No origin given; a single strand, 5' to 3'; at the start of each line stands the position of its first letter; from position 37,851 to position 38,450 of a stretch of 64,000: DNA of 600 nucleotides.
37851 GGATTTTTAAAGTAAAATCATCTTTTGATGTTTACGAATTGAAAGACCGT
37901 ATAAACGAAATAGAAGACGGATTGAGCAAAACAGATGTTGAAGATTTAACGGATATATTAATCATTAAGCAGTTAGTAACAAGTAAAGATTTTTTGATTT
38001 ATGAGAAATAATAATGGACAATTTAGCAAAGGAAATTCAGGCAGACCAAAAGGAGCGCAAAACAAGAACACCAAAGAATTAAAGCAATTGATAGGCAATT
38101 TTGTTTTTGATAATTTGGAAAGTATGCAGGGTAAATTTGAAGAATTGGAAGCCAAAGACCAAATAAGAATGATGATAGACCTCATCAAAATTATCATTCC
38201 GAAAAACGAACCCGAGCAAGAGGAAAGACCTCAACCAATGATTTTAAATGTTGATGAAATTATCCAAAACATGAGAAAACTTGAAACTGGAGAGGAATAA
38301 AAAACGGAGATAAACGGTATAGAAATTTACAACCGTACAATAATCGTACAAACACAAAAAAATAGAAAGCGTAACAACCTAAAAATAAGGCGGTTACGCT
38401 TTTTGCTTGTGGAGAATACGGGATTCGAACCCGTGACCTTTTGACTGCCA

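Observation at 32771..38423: Compact tRNA-Ala-integrated element with its own replication module but no capsid, relaxase or conjugation genes: candidate Bacteroidota phage satellite or integrative replicon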

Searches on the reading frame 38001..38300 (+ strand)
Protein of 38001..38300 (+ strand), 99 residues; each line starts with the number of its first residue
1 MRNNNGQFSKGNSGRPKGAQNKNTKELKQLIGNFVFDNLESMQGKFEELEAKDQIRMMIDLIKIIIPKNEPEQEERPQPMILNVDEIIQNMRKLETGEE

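Call 8: search_protein_families(library=pfam, proteins=[window:38001-38300:+], max_evalue=0.1)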
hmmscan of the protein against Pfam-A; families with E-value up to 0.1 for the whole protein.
window:38001-38300:+ (99 aa): 1 family
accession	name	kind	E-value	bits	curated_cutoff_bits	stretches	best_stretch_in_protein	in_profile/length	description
PF18932.5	DUF5681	-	0.013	16.5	27.5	1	5-29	2-26/77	Family of unknown function (DUF5681)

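Call 9: search_protein_families(library=phrogs, proteins=[window:38001-38300:+], max_evalue=0.1)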
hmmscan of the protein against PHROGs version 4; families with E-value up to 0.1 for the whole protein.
window:38001-38300:+ (99 aa): 3 families
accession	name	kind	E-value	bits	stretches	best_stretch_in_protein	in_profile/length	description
phrog_8771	-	unknown function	0.00086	20.3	1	3-29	19-46/142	-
phrog_4114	-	unknown function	0.014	16.4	1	2-30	4-36/123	-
phrog_15261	-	unknown function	0.053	15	1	13-44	15-31/99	-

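Call 10: search_protein_families(library=ncbifam, proteins=[window:38001-38300:+], max_evalue=0.1)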
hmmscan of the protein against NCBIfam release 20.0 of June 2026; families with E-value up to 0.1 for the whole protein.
window:38001-38300:+ (99 aa): 1 family
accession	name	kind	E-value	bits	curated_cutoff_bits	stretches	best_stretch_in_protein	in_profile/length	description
TIGR02131.1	phaP_Bmeg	equivalog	0.016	15.2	109.3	1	19-53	67-101/165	polyhydroxyalkanoic acid inclusion protein PhaP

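Call 48: find_homologous_proteins(query=window:38001-38300:+, max_evalue=0.01)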
Query window:38001-38300:+ (99 aa): 2 proteins with E <= 0.01 among 2 candidates.
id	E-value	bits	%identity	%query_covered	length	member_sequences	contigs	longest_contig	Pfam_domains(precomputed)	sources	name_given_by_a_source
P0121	9.7e-56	203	100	100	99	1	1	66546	-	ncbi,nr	ncbi:MAG: hypothetical protein JSS94_03490 [Bacteroidetes bacterium]|nr:hypothetical protein [Bacter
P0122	6.1e-49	182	89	100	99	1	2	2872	-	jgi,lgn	jgi:hypothetical protein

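Call 49: search_dna_similar(query=window:38001-38297:+, collection=phages, mode=protein, max_evalue=1, max_rows=30)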
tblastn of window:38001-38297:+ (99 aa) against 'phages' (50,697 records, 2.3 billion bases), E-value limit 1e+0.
Records with a match: 1; places in all: 1; records where one place covers at least 80% of the query: 0.
Best place of each record, by identity: <60% 1.
By first word of the organism name: Escherichia 1.
By host as written in the record: Escherichia coli 1.
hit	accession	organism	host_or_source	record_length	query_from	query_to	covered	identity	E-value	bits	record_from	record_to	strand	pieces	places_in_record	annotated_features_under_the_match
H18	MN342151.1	Escherichia phage vB_EcoM_3HA14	Escherichia coli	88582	2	53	53%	40.4%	1e+0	33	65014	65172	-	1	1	hypothetical protein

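Call 55: find_homologous_proteins(query=A2, max_evalue=0.001)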
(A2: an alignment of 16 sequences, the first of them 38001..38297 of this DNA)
Query A2 (16 sequences) (99 aa, profile of the alignment): 1261 proteins with E <= 0.001 among 8000 candidates; the best 120 are listed.
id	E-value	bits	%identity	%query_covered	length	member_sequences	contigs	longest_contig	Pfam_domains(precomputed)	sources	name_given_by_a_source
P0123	8.0e-25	105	28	32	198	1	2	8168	-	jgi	jgi:hypothetical protein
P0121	2.0e-24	103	100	100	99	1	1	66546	-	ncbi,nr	ncbi:MAG: hypothetical protein JSS94_03490 [Bacteroidetes bacterium]|nr:hypothetical protein [Bacter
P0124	5.4e-24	102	25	32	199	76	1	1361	-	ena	-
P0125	7.8e-24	101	25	32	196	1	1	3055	-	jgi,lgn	-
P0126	8.4e-24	101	25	32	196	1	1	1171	-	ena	-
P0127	9.8e-24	101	28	32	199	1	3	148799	-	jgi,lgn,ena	-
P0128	1.1e-23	101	25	32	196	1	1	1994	-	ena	-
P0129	1.7e-23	100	25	32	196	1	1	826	-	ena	-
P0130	1.8e-23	100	25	32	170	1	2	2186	-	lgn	-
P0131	1.9e-23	100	27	41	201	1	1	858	-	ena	-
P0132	2.4e-23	100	25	32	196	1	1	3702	-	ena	-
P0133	3.8e-23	99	25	32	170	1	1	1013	-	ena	-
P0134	4.0e-23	99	21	66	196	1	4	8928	-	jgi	jgi:hypothetical protein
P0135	4.9e-23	99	-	-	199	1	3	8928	-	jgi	jgi:hypothetical protein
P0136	6.5e-23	99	29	62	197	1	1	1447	-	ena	-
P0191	1.0e-21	95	25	48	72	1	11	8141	-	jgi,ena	-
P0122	3.6e-21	93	89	100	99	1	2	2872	-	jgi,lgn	jgi:hypothetical protein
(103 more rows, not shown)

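Call 57: find_encoding_contigs(protein=P0134, flank=10000, max_places=4)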
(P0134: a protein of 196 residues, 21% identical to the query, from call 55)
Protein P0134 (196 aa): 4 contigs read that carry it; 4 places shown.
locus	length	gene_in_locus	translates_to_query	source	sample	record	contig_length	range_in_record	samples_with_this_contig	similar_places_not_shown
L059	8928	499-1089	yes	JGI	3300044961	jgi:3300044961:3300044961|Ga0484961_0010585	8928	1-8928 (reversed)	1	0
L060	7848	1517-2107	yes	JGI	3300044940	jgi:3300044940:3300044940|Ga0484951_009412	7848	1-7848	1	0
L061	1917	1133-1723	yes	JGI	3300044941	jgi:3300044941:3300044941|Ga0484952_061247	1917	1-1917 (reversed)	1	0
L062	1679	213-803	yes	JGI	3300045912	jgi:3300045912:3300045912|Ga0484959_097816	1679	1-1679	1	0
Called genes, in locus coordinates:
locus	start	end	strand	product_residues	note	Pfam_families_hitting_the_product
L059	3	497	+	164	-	?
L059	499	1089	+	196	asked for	-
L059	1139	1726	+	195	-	-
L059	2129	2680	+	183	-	PF12728:HTH_17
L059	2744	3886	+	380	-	PF17293:Arm-DNA-bind_5, PF13102:Phage_int_SAM_5, PF00589:Phage_integrase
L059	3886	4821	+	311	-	-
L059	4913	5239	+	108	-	PF12728:HTH_17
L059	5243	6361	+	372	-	PF13481:AAA_25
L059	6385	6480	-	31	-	-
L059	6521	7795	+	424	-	PF21957:Zn_ribbon_16, PF19898:DUF6371, PF22292:DUF6965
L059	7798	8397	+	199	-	-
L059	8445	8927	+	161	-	?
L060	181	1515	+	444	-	PF21957:Zn_ribbon_16, PF19898:DUF6371, PF22292:DUF6965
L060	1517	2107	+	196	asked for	-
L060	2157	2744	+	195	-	-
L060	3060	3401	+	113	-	-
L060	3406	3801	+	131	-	-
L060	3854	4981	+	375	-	PF13102:Phage_int_SAM_5, PF00589:Phage_integrase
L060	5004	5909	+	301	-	-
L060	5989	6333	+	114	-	PF12728:HTH_17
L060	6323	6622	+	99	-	-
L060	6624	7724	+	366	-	PF13481:AAA_25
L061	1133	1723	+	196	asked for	-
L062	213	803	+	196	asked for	-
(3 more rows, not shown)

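Call 58: find_encoding_contigs(protein=P0191, flank=10000, max_places=6)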
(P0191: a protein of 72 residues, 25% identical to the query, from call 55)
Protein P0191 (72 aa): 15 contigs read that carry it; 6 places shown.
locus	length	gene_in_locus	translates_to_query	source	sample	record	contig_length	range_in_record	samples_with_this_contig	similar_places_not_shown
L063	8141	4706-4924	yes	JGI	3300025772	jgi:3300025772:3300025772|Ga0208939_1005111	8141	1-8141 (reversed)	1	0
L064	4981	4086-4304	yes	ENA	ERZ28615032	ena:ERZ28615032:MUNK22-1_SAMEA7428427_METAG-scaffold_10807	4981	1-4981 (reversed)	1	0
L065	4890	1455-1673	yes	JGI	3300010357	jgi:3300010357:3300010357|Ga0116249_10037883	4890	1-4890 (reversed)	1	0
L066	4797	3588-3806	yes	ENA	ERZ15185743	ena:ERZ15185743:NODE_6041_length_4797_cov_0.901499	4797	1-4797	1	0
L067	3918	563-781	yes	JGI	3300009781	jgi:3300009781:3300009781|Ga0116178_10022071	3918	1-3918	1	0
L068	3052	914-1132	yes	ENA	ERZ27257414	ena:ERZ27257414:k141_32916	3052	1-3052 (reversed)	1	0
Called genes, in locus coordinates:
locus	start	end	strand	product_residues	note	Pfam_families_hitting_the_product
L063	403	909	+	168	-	-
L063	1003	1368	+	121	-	PF12728:HTH_17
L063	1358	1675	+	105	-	-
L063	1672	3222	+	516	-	PF08706:D5_N, PF19263:DUF5906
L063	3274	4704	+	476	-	PF21957:Zn_ribbon_16, PF19898:DUF6371, PF22292:DUF6965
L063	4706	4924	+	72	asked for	-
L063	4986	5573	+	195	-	-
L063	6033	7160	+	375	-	PF17293:Arm-DNA-bind_5 (weak), PF13102:Phage_int_SAM_5, PF00589:Phage_integrase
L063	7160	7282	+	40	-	-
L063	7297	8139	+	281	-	?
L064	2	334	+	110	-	?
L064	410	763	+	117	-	PF12728:HTH_17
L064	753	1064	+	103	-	-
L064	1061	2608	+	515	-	PF08706:D5_N, PF19263:DUF5906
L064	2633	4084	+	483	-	PF21957:Zn_ribbon_16, PF19898:DUF6371, PF22292:DUF6965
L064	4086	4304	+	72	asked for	-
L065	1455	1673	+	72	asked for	-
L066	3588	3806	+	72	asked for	-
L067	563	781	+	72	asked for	-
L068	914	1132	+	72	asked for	-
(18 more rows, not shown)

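Call 73: find_encoding_contigs(protein=P0122, flank=10000, max_places=4)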
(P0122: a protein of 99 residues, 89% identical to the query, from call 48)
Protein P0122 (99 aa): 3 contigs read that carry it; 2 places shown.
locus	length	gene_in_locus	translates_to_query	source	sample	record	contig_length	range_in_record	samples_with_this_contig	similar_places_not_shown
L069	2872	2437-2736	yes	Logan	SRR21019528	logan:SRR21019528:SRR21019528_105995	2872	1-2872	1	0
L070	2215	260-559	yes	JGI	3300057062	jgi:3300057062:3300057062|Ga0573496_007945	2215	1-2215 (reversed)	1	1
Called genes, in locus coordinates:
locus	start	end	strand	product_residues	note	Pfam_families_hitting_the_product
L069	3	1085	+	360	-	?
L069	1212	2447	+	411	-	PF21957:Zn_ribbon_16, PF19898:DUF6371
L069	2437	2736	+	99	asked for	-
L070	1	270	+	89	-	?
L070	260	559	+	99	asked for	-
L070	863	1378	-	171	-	-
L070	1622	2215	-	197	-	?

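Call 78: search_protein_families(library=phrogs, alignment_id=A2, max_evalue=0.1)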
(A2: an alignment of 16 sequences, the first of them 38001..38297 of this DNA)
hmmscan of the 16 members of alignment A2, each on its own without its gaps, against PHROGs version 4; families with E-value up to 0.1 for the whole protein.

A. member 1, window:38001-38297:+ (99 aa): 3 families
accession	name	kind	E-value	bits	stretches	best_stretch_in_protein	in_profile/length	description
phrog_8771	-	unknown function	0.00086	20.3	1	3-29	19-46/142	-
phrog_4114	-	unknown function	0.014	16.4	1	2-30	4-36/123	-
phrog_15261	-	unknown function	0.053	15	1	13-44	15-31/99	-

B. families by the number of members that match (of 16 scanned): 14 families
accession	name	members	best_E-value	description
phrog_8771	-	8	2e-05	-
phrog_4114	-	7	1.5e-05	-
phrog_15261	-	6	0.00023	-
phrog_26239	-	6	0.0017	-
phrog_11043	-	2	0.00097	-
phrog_34285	-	1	0.026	-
phrog_25443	-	1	0.029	-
phrog_17038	-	1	0.033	-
phrog_24169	-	1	0.053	-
phrog_10804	-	1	0.065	-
phrog_983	-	1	0.073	-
phrog_3675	-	1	0.08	-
phrog_13567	-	1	0.087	-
phrog_4129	-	1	0.096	tail assembly chaperone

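Call 79: search_protein_families(library=pfam, alignment_id=A2, max_evalue=0.1)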
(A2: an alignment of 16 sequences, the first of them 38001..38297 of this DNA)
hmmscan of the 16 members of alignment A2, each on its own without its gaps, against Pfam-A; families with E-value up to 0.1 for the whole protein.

A. member 1, window:38001-38297:+ (99 aa): 1 family
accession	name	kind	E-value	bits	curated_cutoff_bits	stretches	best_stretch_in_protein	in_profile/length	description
PF18932.5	DUF5681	-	0.013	16.5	27.5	1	5-29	2-26/77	Family of unknown function (DUF5681)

B. families by the number of members that match (of 16 scanned): 15 families
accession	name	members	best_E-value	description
PF18932.5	DUF5681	8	4.2e-08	Family of unknown function (DUF5681)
PF21733.3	Death_3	2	0.0082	Death domain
PF00745.25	GlutR_dimer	2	0.01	Glutamyl-tRNAGlu reductase, dimerisation domain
PF16578.11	IL17R_fnIII_D2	1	0.0047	Interleukin 17 receptor D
PF24959.1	FH3_FHOD1-3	1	0.014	FHOD1/3 FH3 domain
PF20092.4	DUF6483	1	0.032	Family of unknown function (DUF6483)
PF20103.6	DUF6493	1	0.038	Domain of unknown function (DUF6493)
PF13010.11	pRN1_helical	1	0.039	Primase helical domain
PF25780.1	TPR_IPO5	1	0.047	IPO5-like, TPR repeats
PF25061.1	RRM_fung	1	0.053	Fungal RNA-binding domain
PF02224.24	Cytidylate_kin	1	0.055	Cytidylate kinase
PF24051.1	DUF7355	1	0.056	Domain of unknown function (DUF7355)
PF03250.19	Tropomodulin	1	0.059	Tropomodulin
PF15753.10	BLOC1S3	1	0.06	Biogenesis of lysosome-related organelles complex 1 subunit 3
PF22187.2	DUF6946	1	0.099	Domain of unknown function (DUF6946)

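Call 83: predict_structure(alignment_id=A4)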
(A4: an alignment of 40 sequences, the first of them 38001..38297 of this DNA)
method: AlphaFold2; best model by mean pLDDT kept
length: 99 residues; sequences in the alignment: 40
mean_pLDDT: 64.7   pTM: 0.30
mean pLDDT of the five models: 64.7, 63.9, 62.2, 61.4, 59.5
residues with pLDDT >= 90: 0; 70-90: 53; 50-70: 17; < 50: 29
segments of 3 or more residues with pLDDT < 50: 1-21, 71-74, 76-78
pLDDT, mean of each block of 10 residues (from residue 1): 40 43 70 79 78 83 69 49 70 65
secondary structure, 60 per line:
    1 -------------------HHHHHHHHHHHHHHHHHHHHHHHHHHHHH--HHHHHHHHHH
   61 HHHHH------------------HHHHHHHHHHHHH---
elements in order: H20-48 H51-65 H84-96

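Call 89: fold_search(model_id=the predicted structure, library=viral)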
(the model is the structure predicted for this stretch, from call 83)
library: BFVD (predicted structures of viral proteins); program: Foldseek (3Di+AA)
matches with E <= 10: 19; with E <= 0.001: 0
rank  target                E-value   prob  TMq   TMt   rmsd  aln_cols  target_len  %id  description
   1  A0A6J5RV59            3.8e-02  0.63  0.32  0.30  20.1       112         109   21  Uncharacterized protein [uncultured Caudovirales phage]
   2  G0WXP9                2.2e-01  0.21  0.27  0.11  22.2       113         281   18  Uncharacterized protein [Socyvirus heteroderae]
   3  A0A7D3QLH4            3.3e+00  0.08  0.18  0.27   8.5        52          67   15  (no name in the UniProt tables at hand)
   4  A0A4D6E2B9            3.6e+00  0.08  0.28  0.29  13.0        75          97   16  Uncharacterized protein [Gordonia phage GodonK]
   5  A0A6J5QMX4            4.5e+00  0.04  0.29  0.04  20.4       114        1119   14  Uncharacterized protein [uncultured Caudovirales phage]
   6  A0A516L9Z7            4.5e+00  0.03  0.25  0.25  14.7       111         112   21  (no name in the UniProt tables at hand)
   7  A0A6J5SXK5            5.2e+00  0.04  0.27  0.24  12.7        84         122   17  DUF5681 domain-containing protein [uncultured Caudovirales phage]
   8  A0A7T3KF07            6.1e+00  0.05  0.25  0.38   7.3        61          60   16  Uncharacterized protein [Campylobacter phage F358]
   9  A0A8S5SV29            7.1e+00  0.08  0.23  0.40  11.4        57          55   19  Uncharacterized protein [Siphoviridae sp. ctKwY15]
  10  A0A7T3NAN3            7.6e+00  0.05  0.31  0.34  12.7        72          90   21  (no name in the UniProt tables at hand)
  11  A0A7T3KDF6            7.6e+00  0.03  0.25  0.29   9.3        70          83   17  Uncharacterized protein [Campylobacter phage F348]
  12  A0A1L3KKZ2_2          7.6e+00  0.03  0.19  0.03  13.4        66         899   21  RNA-dependent RNA polymerase [Beihai sesarmid crab virus 4]
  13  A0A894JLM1            7.6e+00  0.03  0.24  0.08  12.2        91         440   13  (no name in the UniProt tables at hand)
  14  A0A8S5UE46            8.2e+00  0.08  0.34  0.47  15.5        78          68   19  Uncharacterized protein [Myoviridae sp. ct1AP5]
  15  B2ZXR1                8.2e+00  0.05  0.32  0.21  14.0        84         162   13  Uncharacterized protein [Ralstonia phage phiRSL1]
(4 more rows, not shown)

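Call 106: search_protein_families(library=padloc, proteins=[window:38001-38300:+], max_evalue=0.01)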
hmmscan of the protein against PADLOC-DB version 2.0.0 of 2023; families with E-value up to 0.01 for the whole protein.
window:38001-38300:+ (99 aa): 0 families
